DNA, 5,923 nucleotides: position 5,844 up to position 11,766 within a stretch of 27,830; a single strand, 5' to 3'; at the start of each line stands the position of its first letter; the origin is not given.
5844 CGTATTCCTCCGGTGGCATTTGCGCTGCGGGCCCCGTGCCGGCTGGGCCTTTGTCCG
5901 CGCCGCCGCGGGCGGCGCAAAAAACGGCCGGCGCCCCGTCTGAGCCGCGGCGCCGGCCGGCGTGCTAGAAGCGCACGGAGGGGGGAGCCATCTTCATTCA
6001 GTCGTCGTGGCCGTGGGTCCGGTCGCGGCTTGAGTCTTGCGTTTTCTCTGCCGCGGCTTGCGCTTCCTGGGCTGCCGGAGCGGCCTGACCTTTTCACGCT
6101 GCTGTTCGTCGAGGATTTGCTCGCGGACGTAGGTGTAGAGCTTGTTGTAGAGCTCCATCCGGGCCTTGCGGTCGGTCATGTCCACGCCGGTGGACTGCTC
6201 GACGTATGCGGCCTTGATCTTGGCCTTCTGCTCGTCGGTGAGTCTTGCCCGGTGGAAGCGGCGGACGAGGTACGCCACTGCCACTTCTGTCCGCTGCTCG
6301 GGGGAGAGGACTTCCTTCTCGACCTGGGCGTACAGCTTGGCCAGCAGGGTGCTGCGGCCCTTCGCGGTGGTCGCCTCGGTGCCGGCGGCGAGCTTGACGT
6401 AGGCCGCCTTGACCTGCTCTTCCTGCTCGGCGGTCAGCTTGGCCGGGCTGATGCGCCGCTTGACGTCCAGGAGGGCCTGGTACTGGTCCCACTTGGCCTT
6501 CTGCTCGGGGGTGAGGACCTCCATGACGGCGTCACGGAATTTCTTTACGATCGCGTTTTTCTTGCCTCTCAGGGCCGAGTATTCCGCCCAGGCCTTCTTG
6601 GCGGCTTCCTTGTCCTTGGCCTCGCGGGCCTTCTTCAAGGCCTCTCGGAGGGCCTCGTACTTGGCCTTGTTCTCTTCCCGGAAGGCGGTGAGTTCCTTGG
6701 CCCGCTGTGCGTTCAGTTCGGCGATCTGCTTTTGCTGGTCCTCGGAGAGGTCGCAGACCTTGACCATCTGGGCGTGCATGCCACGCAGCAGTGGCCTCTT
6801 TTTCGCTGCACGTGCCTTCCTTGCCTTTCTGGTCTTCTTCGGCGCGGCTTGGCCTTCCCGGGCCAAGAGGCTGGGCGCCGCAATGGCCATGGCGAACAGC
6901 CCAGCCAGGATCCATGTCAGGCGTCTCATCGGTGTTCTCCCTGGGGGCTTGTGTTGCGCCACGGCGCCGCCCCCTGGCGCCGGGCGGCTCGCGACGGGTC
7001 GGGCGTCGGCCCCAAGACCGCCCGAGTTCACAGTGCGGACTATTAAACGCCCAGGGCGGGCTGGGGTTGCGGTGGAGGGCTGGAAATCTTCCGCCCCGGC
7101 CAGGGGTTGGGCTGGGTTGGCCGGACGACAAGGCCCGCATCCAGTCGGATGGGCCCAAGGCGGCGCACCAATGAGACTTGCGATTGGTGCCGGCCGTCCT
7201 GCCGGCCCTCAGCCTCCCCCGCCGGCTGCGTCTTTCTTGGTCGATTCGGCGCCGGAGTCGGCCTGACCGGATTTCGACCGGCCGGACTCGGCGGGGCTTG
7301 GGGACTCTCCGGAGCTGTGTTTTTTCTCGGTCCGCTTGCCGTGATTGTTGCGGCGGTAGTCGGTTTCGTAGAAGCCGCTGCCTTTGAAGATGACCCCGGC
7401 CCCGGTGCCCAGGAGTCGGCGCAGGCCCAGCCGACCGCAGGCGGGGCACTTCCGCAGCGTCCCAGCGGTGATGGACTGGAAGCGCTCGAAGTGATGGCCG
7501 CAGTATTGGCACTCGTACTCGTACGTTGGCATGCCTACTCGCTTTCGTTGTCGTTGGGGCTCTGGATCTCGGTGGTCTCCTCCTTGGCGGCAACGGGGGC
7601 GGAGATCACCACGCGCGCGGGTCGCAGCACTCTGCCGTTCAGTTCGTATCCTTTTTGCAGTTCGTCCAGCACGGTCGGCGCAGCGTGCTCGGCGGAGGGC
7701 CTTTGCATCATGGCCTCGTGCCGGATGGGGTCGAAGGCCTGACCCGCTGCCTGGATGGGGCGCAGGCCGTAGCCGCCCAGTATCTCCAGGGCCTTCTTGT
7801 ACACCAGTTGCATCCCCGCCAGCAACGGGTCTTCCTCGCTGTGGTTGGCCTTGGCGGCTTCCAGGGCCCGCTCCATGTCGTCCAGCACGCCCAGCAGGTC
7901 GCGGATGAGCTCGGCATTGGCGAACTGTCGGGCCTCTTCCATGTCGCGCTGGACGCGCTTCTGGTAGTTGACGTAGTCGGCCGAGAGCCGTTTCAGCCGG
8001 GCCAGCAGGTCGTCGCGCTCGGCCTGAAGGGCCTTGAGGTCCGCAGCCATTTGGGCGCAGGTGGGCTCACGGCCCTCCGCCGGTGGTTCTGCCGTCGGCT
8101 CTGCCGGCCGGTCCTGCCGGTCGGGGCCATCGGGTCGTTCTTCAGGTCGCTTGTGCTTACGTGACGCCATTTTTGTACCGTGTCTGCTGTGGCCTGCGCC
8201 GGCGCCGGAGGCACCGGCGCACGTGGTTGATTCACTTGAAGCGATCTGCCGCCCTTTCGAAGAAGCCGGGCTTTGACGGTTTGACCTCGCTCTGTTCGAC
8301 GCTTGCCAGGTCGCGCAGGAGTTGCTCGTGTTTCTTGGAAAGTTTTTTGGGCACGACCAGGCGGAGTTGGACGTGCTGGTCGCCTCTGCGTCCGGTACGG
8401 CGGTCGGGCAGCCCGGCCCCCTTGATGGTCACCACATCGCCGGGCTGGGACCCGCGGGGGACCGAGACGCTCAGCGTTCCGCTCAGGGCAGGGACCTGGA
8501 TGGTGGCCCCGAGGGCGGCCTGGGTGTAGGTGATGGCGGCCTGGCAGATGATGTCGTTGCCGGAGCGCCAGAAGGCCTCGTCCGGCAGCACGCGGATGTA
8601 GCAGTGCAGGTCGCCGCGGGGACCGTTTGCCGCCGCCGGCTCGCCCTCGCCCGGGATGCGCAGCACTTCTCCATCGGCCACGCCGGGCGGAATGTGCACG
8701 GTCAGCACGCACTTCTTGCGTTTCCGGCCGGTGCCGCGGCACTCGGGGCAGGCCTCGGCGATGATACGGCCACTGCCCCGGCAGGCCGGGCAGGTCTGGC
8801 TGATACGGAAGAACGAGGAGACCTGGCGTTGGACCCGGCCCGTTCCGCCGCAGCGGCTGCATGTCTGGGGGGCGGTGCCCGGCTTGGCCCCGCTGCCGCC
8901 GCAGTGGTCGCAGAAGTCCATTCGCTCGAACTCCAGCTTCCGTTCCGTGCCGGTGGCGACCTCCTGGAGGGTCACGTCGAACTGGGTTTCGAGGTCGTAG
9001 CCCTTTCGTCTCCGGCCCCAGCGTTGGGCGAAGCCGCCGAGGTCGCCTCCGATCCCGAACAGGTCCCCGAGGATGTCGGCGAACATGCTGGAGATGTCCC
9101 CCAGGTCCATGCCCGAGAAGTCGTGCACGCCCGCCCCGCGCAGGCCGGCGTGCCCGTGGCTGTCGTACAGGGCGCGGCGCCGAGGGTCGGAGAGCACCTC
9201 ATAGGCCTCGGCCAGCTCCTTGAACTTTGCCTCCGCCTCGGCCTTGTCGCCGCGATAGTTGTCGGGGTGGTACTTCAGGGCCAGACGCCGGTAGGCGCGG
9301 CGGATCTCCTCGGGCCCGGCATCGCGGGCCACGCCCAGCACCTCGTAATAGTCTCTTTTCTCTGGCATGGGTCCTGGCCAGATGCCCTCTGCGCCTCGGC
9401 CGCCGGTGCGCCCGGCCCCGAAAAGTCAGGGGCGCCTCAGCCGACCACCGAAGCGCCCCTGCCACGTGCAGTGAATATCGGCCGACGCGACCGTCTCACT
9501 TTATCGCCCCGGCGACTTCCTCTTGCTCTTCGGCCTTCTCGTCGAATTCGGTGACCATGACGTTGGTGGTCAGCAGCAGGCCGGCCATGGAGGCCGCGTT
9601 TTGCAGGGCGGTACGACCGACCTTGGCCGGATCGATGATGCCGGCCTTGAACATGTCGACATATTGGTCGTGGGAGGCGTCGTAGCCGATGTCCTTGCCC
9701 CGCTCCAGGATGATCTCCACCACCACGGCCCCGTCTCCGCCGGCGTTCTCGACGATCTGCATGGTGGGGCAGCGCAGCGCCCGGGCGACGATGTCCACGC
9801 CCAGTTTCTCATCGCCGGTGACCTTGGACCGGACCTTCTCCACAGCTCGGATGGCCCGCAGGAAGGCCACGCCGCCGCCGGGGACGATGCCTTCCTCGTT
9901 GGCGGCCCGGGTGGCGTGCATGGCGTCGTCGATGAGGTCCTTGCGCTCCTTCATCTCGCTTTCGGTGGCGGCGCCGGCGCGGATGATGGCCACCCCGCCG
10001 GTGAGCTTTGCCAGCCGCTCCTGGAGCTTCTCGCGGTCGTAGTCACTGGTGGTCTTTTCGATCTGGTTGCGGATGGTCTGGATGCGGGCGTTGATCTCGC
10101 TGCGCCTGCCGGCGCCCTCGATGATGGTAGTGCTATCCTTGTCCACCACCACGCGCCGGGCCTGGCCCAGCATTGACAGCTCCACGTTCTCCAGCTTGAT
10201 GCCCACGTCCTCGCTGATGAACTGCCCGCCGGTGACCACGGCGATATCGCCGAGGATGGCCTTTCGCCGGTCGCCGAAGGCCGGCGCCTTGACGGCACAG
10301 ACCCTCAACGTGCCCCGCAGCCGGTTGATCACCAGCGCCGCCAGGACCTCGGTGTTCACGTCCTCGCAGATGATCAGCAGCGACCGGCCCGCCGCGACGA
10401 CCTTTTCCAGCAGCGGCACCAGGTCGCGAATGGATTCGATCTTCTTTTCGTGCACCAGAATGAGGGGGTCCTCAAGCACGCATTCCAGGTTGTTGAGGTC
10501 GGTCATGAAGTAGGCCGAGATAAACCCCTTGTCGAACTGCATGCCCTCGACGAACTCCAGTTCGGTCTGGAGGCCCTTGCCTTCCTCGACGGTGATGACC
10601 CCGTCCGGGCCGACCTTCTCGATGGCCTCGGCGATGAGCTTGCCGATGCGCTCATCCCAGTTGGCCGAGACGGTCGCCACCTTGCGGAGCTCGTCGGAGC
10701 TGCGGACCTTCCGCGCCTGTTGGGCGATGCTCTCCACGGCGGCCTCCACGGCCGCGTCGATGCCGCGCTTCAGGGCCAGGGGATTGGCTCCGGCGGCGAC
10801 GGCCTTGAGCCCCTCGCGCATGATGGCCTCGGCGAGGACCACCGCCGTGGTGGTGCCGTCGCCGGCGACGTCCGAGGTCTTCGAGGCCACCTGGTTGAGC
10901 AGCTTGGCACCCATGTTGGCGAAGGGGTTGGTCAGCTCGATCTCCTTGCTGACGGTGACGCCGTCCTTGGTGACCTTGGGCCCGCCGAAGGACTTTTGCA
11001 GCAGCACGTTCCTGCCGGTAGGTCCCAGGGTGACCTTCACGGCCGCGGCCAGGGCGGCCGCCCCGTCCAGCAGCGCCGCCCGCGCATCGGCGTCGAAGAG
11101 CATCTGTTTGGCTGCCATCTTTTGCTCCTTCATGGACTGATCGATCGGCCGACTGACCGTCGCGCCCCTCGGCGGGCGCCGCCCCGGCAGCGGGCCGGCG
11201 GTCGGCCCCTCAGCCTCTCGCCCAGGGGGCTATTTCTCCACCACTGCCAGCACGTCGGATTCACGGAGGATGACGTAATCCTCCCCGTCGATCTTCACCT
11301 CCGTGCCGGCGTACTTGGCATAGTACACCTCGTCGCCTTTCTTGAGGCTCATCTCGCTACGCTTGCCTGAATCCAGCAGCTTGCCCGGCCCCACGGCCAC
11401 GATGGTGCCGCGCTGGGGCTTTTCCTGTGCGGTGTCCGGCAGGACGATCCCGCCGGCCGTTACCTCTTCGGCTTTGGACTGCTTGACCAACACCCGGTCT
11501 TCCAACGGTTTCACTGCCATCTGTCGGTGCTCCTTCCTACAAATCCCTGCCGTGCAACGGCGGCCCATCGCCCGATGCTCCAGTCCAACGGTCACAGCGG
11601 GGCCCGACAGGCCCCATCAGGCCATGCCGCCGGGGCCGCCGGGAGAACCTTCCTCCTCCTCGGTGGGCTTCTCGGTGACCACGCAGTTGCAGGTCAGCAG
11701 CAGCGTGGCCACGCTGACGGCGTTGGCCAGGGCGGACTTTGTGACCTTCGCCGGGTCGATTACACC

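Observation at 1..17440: About six deletion or frameshift scars, all in accessory genes: possible genome decay in progress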

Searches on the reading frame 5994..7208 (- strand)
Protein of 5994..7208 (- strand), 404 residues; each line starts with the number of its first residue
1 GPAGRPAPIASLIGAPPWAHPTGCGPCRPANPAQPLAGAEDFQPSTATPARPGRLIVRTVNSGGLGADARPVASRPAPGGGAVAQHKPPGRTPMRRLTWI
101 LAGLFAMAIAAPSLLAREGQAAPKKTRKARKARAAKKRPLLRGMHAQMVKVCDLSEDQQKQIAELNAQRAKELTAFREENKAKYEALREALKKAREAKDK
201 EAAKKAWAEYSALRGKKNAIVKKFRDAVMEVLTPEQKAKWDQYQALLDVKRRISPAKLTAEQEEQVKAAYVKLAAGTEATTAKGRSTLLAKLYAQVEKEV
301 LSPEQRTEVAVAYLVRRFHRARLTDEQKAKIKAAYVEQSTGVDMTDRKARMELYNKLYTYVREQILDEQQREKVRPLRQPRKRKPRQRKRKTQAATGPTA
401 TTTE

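Call 6: search_protein_families(library=pfam, proteins=[window:5994-7208:-], max_evalue=0.01)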
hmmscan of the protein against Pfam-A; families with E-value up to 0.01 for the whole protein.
window:5994-7208:- (404 aa): 1 family
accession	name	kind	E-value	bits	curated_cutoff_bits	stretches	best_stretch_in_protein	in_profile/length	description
PF07813.17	LTXXQ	-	0.00053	21.1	24.3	1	143-242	4-98/100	LTXXQ motif family protein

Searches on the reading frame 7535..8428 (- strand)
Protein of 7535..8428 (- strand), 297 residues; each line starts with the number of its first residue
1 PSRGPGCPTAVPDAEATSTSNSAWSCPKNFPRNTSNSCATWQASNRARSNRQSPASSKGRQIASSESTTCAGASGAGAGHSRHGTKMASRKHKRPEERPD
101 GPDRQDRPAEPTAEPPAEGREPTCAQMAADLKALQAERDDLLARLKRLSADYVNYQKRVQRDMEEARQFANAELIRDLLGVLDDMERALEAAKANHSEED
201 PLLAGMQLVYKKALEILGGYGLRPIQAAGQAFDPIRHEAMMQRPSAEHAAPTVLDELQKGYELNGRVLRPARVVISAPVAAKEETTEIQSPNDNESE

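Call 6: search_protein_families(library=pfam, proteins=[window:7535-8428:-], max_evalue=0.01)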
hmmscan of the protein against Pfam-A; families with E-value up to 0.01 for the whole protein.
window:7535-8428:- (297 aa): 1 family
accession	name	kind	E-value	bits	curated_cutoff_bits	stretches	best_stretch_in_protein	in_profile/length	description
PF01025.24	GrpE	-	1.1e-43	149.3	25.8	1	124-276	13-164/165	GrpE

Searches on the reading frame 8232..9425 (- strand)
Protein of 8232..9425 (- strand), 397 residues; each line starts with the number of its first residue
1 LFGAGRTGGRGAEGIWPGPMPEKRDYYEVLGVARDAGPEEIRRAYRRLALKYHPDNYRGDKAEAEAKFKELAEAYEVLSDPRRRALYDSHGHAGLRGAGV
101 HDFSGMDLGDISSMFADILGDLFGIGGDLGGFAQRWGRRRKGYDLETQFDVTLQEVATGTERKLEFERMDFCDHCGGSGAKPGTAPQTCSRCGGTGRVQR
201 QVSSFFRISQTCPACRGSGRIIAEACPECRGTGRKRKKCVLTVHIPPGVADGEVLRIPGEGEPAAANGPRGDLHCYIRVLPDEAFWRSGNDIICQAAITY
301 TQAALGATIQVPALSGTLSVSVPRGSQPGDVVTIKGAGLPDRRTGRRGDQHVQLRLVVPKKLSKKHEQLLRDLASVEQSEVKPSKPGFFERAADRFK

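Call 7: search_protein_families(library=pfam, proteins=[window:8232-9425:-], max_evalue=0.01)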
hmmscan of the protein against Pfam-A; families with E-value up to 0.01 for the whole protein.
window:8232-9425:- (397 aa): 5 families
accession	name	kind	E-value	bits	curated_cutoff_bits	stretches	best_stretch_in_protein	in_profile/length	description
PF01556.23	DnaJ_C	-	5.4e-43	147.1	26.6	1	145-359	1-152/152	DnaJ C terminal domain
PF00226.36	DnaJ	-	1.5e-26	92.7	27.8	1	25-88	1-63/63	DnaJ domain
PF00684.25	DnaJ_CXXCXGXG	-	1.3e-15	57.9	32.7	1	172-233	1-65/65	DnaJ central domain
PF15777.11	Anti-TRAP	-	2e-05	24.9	32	1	210-233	11-40/59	Tryptophan RNA-binding attenuator protein inhibitory protein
PF17302.8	DUF5351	-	0.00029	21.5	27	0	209-220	17-28/29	Family of unknown function (DUF5351)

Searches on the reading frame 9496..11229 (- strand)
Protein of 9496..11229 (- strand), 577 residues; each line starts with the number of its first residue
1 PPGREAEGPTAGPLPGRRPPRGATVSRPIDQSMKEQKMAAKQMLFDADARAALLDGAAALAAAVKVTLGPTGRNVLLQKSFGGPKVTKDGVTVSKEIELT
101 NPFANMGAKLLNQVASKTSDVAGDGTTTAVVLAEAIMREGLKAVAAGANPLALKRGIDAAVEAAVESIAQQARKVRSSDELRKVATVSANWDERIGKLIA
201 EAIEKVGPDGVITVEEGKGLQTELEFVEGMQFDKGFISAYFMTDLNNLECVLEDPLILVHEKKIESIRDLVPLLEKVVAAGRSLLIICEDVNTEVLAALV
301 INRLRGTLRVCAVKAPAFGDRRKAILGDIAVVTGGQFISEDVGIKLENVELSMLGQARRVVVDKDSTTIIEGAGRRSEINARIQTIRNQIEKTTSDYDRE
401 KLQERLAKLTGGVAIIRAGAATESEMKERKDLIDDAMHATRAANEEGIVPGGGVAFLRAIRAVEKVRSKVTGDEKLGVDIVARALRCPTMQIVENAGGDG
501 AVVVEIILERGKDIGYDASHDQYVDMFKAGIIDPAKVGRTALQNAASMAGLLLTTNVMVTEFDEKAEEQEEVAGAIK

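Call 7: search_protein_families(library=pfam, proteins=[window:9496-11229:-], max_evalue=0.01)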
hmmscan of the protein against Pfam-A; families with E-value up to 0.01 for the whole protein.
window:9496-11229:- (577 aa): 1 family
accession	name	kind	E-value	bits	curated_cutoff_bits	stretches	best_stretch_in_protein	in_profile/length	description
PF00118.29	Cpn60_TCP1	-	1.2e-77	262.2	34.3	1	60-560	1-487/490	TCP-1/cpn60 chaperonin family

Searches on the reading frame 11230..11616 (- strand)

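Call 7: search_protein_families(library=pfam, proteins=[window:11230-11616:-], max_evalue=0.01)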
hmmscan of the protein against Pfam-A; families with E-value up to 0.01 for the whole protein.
window:11230-11616:- (128 aa): 1 family
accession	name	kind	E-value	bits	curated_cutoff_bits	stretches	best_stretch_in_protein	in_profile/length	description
PF00166.26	Cpn10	-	3.4e-37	126.8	21.1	1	35-126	2-93/93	Chaperonin 10 Kd subunit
